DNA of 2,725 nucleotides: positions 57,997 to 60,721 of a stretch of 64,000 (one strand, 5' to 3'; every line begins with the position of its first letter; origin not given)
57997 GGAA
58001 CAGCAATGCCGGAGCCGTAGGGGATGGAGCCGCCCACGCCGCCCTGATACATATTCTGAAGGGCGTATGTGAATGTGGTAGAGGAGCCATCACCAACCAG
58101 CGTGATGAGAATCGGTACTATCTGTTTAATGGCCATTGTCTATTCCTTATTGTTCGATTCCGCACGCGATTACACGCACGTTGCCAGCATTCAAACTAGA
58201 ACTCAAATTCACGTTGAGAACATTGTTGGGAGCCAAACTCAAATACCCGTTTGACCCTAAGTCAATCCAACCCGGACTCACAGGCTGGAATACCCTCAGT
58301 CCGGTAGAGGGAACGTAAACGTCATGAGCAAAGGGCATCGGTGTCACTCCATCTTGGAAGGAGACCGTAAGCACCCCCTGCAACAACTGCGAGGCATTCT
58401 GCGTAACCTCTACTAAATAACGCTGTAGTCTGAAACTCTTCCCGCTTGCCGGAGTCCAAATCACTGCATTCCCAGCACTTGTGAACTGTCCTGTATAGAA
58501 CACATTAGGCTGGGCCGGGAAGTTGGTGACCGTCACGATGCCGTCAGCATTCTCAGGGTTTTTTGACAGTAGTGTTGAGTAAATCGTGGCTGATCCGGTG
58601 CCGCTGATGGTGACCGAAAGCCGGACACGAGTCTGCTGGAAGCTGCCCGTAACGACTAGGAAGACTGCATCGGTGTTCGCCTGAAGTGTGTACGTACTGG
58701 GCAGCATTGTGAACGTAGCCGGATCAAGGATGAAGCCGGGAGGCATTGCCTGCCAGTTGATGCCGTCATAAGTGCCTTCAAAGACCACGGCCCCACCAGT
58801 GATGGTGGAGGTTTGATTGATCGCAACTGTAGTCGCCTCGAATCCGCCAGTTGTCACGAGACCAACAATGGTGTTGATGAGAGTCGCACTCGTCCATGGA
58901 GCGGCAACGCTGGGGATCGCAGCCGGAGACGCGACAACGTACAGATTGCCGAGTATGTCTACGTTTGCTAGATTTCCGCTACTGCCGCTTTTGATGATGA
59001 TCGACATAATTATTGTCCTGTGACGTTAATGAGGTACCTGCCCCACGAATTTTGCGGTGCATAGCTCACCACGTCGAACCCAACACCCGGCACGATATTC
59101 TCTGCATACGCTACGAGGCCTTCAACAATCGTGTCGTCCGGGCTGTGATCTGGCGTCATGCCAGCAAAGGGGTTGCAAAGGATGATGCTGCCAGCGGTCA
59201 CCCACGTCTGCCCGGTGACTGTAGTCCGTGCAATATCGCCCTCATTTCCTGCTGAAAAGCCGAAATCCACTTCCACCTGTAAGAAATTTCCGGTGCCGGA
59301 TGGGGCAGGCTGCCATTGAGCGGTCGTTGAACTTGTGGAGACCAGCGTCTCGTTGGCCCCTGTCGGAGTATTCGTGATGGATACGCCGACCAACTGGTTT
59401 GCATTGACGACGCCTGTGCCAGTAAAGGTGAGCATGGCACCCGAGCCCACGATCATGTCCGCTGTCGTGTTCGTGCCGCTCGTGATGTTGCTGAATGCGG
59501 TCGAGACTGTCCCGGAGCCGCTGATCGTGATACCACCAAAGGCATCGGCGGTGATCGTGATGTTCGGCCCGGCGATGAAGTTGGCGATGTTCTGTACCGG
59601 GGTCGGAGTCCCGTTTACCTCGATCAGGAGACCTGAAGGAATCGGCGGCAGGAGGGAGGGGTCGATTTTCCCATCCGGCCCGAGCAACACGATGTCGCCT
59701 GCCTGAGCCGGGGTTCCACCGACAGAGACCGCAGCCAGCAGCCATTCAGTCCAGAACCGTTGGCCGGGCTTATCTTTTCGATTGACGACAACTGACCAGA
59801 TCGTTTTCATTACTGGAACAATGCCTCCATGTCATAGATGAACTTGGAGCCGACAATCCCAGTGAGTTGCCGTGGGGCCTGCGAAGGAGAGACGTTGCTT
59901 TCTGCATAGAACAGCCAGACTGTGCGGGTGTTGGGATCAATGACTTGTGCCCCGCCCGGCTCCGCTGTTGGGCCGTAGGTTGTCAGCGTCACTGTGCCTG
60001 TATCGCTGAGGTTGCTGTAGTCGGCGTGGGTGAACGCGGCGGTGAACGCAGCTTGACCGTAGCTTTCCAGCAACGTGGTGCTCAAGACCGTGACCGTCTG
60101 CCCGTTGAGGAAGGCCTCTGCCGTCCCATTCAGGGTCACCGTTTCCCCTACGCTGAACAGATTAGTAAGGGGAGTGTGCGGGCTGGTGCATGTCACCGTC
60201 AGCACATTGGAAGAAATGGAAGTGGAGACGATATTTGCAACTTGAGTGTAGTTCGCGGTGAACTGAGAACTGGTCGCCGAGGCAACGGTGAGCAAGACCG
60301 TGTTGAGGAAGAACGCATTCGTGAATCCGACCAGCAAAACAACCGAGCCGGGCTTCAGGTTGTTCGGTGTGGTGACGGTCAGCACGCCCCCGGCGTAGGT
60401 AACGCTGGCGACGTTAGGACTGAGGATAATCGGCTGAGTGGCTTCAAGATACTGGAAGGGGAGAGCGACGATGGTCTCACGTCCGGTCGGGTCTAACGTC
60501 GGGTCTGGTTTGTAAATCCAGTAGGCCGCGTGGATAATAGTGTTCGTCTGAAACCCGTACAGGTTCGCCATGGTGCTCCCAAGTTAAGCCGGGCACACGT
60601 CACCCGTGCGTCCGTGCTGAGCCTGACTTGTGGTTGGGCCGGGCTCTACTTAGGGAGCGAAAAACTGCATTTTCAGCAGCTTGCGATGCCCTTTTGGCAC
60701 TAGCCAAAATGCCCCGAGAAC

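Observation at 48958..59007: Minus-strand operon of giant Thr/Ser/Gly-rich fibre proteins sharing an N-terminal anchor and a repeated novel beta-domain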

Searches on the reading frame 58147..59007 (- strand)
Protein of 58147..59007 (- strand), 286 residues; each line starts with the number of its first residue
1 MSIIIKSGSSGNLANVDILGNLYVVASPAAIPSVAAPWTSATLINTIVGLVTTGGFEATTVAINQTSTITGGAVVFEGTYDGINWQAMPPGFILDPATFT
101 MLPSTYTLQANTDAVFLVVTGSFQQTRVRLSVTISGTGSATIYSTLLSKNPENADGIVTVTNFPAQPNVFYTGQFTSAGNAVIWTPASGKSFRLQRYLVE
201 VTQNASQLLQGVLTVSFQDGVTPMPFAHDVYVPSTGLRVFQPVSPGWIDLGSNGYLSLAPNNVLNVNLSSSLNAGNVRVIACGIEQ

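Call 5: search_protein_families(library=pfam, proteins=[window:58147-59007:-], max_evalue=1)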
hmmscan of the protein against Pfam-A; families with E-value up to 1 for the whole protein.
window:58147-59007:- (286 aa): 1 family
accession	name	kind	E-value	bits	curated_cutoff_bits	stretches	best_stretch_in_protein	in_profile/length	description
PF19476.4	DUF6013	-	0.086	12.9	32.6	1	77-154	66-135/184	Family of unknown function (DUF6013)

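Call 6: search_protein_families(library=phrogs, proteins=[window:58147-59007:-], max_evalue=0.1)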
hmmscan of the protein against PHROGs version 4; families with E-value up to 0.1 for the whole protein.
window:58147-59007:- (286 aa): 0 families

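Call 102: search_dna_similar(query=window:58147-59007:-, collection=phages, mode=protein, max_evalue=1)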
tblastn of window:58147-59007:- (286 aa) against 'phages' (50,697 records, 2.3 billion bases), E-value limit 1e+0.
Records with a match: 1; places in all: 1; records where one place covers at least 80% of the query: 0.
Best place of each record, by identity: <60% 1.
By first word of the organism name: Mycobacterium 1.
By host as written in the record: Mycobacterium smegmatis mc#155 1.
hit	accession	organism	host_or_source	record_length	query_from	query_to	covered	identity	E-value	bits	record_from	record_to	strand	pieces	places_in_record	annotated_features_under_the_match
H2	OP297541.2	Mycobacterium phage Funsized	Mycobacterium smegmatis mc#155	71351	69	183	40%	36.1%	3e-3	45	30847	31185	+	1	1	32: hypothetical protein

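Call 103: get_annotated_region(hit=H2, flank=9000)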
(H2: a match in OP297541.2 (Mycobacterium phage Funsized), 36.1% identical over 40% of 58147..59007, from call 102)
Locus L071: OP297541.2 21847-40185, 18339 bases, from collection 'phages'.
description: Mycobacterium phage Funsized, complete genome.
organism: Mycobacterium phage Funsized (NCBI taxid 2978493)
taxonomy: Viruses; Duplodnaviria; Heunggongvirae; Uroviricota; Caudoviricetes; Bclasvirinae
host: Mycobacterium smegmatis mc#155; source: soil; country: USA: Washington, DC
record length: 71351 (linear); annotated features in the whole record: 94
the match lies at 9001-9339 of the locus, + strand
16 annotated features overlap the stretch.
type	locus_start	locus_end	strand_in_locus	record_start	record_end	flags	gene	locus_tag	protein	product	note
CDS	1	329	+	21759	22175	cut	28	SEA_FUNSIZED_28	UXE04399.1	tail assembly chaperone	-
CDS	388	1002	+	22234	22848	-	29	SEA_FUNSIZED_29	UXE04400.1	tail assembly chaperone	-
CDS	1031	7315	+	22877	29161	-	30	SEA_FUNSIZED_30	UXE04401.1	tape measure protein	-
CDS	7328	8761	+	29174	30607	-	31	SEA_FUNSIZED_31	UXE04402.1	minor tail protein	-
CDS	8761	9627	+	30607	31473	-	32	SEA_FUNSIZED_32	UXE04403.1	hypothetical protein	-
CDS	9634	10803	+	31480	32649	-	33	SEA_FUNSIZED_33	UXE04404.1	minor tail protein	-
CDS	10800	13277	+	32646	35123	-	34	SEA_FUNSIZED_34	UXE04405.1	minor tail protein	-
CDS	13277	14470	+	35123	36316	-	35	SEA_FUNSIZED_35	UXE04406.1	minor tail protein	-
CDS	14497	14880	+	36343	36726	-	36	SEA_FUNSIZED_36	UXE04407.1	hypothetical protein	-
CDS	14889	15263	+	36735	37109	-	37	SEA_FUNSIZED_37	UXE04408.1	hypothetical protein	-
CDS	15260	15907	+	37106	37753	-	38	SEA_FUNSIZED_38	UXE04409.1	hypothetical protein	-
CDS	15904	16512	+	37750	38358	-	39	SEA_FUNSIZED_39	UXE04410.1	hypothetical protein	-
CDS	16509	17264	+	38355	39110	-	40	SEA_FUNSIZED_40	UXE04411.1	hypothetical protein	-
CDS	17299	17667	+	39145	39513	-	41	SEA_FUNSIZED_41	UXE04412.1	hypothetical protein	-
CDS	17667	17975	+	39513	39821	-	42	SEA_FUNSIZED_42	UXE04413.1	hypothetical protein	-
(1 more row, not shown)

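Call 105: search_protein_families(library=phrogs, proteins=[L071:8761-9627:+, L071:7328-8761:+, L071:9634-10803:+, L071:10800-13277:+, L071:13277-14470:+], max_evalue=0.001)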
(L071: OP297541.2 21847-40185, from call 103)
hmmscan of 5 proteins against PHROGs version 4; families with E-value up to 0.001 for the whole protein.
L071:8761-9627:+ (288 aa): 0 families

L071:7328-8761:+ (477 aa): 1 family
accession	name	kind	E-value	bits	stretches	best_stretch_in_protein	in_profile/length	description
phrog_838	-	unknown function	5.2e-201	669.2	1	1-476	1-425/426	-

L071:9634-10803:+ (389 aa): 2 families
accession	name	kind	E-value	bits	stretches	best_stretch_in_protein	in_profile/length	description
phrog_837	-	tail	1.6e-133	447.6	1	28-373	333-678/681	minor tail protein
phrog_1885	-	tail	0.00034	19.6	1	60-181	35-162/1033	minor tail protein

L071:10800-13277:+ (825 aa): 15 families
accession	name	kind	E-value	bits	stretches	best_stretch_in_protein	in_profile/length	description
phrog_346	-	tail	3.8e-204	681.9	1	82-824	251-970/1013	minor tail protein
phrog_746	-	tail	4.5e-94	317.4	1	5-415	23-468/852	minor tail protein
phrog_3493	-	tail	5.2e-47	162.2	1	8-343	58-361/768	minor tail protein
phrog_416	-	tail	7.4e-46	158.5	1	627-824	160-350/350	minor tail protein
phrog_356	-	tail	1.1e-41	144.1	1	598-824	628-840/924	minor tail protein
phrog_22561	-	tail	3.4e-34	118.6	1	146-824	163-829/1318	minor tail protein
phrog_2689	-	tail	1.9e-24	87.3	1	317-686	71-461/597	minor tail protein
phrog_38533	-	unknown function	4.5e-24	86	1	137-387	179-415/643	-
phrog_9784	-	tail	1.9e-23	83.8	1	617-818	213-413/762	minor tail protein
phrog_7565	-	tail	1.6e-22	80.4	2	631-823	414-589/882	minor tail protein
phrog_19249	-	tail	5.3e-15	56.9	1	636-820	8-185/396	minor tail protein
phrog_34086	-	unknown function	5.7e-14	53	1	629-817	209-396/404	-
phrog_25122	-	unknown function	1e-12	48.9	1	1-52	1-52/218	-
phrog_1885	-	tail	2.6e-07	30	1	155-306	397-545/1033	minor tail protein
phrog_2840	-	tail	0.00046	18.8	1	175-306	850-981/1264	minor tail protein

L071:13277-14470:+ (397 aa): 9 families
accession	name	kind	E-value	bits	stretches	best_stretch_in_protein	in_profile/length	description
phrog_416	-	tail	6.3e-72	244.3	1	1-396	1-350/350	minor tail protein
phrog_356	-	tail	7.8e-38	131.4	1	206-394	660-838/924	minor tail protein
phrog_346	-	tail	6.6e-20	72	1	176-396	759-970/1013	minor tail protein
phrog_9784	-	tail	1.7e-14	54.1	1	199-393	222-416/762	minor tail protein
phrog_19249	-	tail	5.7e-13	50.2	1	216-392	17-185/396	minor tail protein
phrog_7565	-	tail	2.2e-11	43.6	1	96-394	309-588/882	minor tail protein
phrog_863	-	tail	4.2e-11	43.5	1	110-392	348-601/690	tail fiber assembly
phrog_6202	-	tail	2.4e-09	37.9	1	55-390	288-632/636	tail fiber protein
phrog_34086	-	unknown function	1.8e-07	31.6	1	206-394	215-401/404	-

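Call 106: search_dna_similar(query=L071:8761-9627:+, collection=phages, mode=protein, max_evalue=0.00001, rows=spread, max_rows=30)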
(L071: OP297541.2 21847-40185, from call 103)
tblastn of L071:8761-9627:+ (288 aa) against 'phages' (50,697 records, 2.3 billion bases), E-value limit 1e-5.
Records with a match: 6; places in all: 6; records where one place covers at least 80% of the query: 1.
Best place of each record, by identity: >=99% 1; <60% 5.
By first word of the organism name: Arthrobacter 3; Mycobacterium 1; Synechococcus 1; Caulobacter 1.
By host as written in the record: Arthrobacter globiformis B-2979 3; Mycobacterium smegmatis mc#155 1; Synechococcus sp. KCZYR4S1 1; Caulobacter vibrioides CB15 1.
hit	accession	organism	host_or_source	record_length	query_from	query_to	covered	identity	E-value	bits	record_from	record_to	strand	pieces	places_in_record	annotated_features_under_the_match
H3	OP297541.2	Mycobacterium phage Funsized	Mycobacterium smegmatis mc#155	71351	1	288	100%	100.0%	5e-159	495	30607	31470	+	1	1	32: hypothetical protein | 31: minor tail protein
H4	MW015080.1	Synechococcus phage S-SRP01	Synechococcus sp. KCZYR4S1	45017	30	240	73%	31.4%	5e-8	60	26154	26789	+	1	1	hypothetical protein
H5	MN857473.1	Caulobacter phage S2B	Caulobacter vibrioides CB15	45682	40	247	72%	31.5%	4e-8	60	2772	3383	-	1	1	S2B_gp004c: hypothetical protein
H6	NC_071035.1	Arthrobacter phage Tweety19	Arthrobacter globiformis B-2979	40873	34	243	73%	29.0%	7e-7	56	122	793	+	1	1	1: hypothetical protein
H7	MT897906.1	Arthrobacter phage Tweety19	Arthrobacter globiformis B-2979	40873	34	243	73%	29.0%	7e-7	56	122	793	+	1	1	1: hypothetical protein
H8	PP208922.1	Arthrobacter phage Snek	Arthrobacter globiformis B-2979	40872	34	243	73%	29.0%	7e-7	56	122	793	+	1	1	1: hypothetical protein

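Call 107: get_annotated_region(hit=H4, flank=7000)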
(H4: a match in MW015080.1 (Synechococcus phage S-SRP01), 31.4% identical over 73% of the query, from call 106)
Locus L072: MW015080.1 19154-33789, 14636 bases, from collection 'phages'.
description: Synechococcus phage S-SRP01, complete genome.
organism: Synechococcus phage S-SRP01 (NCBI taxid 2781607)
taxonomy: Viruses; Duplodnaviria; Heunggongvirae; Uroviricota; Caudoviricetes; Autographiviridae
host: Synechococcus sp. KCZYR4S1; source: Singapore Serangoon Reservoir; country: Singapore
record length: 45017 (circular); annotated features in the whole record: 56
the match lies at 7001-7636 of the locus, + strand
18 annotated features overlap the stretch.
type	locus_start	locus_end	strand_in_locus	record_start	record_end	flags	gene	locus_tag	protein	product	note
CDS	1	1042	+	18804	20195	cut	-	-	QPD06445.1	ribonucleotide reductase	-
CDS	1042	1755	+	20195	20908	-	-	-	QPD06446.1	class I ribonucleotide reductase beta subunit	-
CDS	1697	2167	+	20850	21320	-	-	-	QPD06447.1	restriction endonuclease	-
CDS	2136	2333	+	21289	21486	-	-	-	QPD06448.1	hypothetical protein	-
CDS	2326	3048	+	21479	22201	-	-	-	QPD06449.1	head-to-tail connector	-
CDS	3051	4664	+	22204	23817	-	-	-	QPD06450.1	hypothetical protein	-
CDS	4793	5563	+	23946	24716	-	-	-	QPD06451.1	capsid assembly protein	-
CDS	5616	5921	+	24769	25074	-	-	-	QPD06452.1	septal ring lytic transglycosylase RlpA family protein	-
CDS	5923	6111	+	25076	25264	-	-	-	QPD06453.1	hypothetical protein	-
CDS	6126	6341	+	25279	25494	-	-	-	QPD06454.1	hypothetical protein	-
CDS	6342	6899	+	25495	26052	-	-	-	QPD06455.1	hypothetical protein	-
CDS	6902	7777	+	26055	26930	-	-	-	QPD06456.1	hypothetical protein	-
CDS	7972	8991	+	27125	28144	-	-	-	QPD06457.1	capsid protein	T7 capsid protein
CDS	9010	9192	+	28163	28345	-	-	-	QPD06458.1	hypothetical protein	-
CDS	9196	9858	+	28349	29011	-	-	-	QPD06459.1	tail tubular protein A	-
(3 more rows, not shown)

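Call 108: get_annotated_region(hit=H5, flank=7000)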
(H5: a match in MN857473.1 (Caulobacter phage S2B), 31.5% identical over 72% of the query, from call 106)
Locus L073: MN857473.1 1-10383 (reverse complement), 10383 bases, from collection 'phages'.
description: Caulobacter phage S2B, complete genome.
organism: Caulobacter phage S2B (NCBI taxid 2759120)
taxonomy: Viruses; Duplodnaviria; Heunggongvirae; Uroviricota; Caudoviricetes; Autographiviridae
host: Caulobacter vibrioides CB15; source: creek water; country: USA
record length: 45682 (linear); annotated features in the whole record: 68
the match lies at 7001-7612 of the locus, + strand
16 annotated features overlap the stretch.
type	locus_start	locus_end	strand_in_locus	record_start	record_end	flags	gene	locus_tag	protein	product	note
CDS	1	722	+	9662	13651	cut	S2B_gp015c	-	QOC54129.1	hypothetical protein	-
CDS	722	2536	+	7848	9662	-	S2B_gp014c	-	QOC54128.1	protein of unknown function DUF1983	-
CDS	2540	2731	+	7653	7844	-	S2B_gp013c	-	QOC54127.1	hypothetical protein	-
CDS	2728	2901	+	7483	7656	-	S2B_gp012c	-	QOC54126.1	hypothetical protein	-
CDS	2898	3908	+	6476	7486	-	S2B_gp011c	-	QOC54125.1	hypothetical protein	-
CDS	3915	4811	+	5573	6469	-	S2B_gp010c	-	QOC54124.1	tail fiber protein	-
CDS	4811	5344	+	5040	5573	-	S2B_gp009c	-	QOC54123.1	hypothetical protein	-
CDS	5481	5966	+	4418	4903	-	S2B_gp008c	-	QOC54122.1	hypothetical protein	-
CDS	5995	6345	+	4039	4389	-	S2B_gp007c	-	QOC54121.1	protein of unknown function DUF1353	-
CDS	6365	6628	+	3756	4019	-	S2B_gp006c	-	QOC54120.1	hypothetical protein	-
CDS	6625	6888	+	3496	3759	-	S2B_gp005c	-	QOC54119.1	hypothetical protein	-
CDS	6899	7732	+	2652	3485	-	S2B_gp004c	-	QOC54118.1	hypothetical protein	-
CDS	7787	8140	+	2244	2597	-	S2B_gp003c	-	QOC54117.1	hypothetical protein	-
CDS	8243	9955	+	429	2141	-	S2B_gp002c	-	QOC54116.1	terminase large subunit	-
repeat_region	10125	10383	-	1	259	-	-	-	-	-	right and left terminal repeat sequences and all genes contained within are identical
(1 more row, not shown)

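Call 109: get_annotated_region(hit=H6, flank=5000)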
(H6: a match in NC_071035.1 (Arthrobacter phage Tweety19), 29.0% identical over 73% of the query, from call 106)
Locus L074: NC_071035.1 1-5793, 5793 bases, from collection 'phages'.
description: Arthrobacter phage Tweety19, complete genome.
organism: Arthrobacter phage Tweety19 (NCBI taxid 2768133)
taxonomy: Viruses; Duplodnaviria; Heunggongvirae; Uroviricota; Caudoviricetes; Azeevirinae; Galvastonvirus; Galvastonvirus tweety19
host: Arthrobacter globiformis B-2979; source: soil; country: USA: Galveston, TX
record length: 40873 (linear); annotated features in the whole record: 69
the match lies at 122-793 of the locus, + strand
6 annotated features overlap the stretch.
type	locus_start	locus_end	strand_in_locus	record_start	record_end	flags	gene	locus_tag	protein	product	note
CDS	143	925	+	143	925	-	1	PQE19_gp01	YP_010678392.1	hypothetical protein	-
CDS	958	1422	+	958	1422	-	2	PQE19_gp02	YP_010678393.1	terminase small subunit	-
CDS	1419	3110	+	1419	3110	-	3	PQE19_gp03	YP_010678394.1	terminase large subunit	-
CDS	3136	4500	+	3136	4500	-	4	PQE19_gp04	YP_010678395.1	portal protein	-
CDS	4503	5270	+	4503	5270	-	5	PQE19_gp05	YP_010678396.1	head maturation protease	-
CDS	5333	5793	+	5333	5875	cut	6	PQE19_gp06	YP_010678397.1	head scaffolding protein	-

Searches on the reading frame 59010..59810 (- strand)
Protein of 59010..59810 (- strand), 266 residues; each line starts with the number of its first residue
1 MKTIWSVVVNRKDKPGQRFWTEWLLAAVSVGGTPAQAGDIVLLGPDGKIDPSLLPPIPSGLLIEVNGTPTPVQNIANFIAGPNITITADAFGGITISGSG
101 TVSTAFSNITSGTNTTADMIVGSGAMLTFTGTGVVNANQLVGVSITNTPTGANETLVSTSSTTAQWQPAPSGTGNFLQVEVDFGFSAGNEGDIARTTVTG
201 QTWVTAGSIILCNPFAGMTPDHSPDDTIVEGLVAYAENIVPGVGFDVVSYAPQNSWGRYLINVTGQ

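Call 5: search_protein_families(library=pfam, proteins=[window:59010-59810:-], max_evalue=1)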
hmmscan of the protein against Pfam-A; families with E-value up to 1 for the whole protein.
window:59010-59810:- (266 aa): 0 families

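Call 6: search_protein_families(library=phrogs, proteins=[window:59010-59810:-], max_evalue=0.1)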
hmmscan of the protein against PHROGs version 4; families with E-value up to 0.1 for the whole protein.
window:59010-59810:- (266 aa): 0 families

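Call 45: search_dna_similar(query=window:59010-59810:-, collection=phages, mode=protein, max_evalue=0.01)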
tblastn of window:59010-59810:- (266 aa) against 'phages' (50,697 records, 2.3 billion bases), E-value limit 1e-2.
Records with a match: 1; places in all: 1; records where one place covers at least 80% of the query: 0.
Best place of each record, by identity: <60% 1.
By first word of the organism name: Octadecabacter 1.
By host as written in the record: Octadecabacter sp. strain IceBac 430 1.
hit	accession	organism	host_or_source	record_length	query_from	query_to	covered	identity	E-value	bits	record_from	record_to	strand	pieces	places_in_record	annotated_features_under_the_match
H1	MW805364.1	Octadecabacter Antarctic DB virus 2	Octadecabacter sp. strain IceBac 430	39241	181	262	31%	33.7%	3e-3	45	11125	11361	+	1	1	hypothetical protein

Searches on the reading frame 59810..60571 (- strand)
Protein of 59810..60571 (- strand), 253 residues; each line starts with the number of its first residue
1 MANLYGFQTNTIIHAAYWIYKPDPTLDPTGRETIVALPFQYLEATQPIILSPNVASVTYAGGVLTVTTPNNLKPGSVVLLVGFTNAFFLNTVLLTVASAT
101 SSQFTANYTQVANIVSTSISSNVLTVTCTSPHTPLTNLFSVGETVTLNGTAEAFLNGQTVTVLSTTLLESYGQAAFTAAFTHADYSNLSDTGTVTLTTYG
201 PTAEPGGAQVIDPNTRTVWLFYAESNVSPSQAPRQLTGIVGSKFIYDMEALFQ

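Call 5: search_protein_families(library=pfam, proteins=[window:59810-60571:-], max_evalue=1)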
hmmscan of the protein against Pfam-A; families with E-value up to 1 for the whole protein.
window:59810-60571:- (253 aa): 0 families

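Call 6: search_protein_families(library=phrogs, proteins=[window:59810-60571:-], max_evalue=0.1)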
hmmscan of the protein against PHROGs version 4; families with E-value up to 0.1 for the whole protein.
window:59810-60571:- (253 aa): 0 families
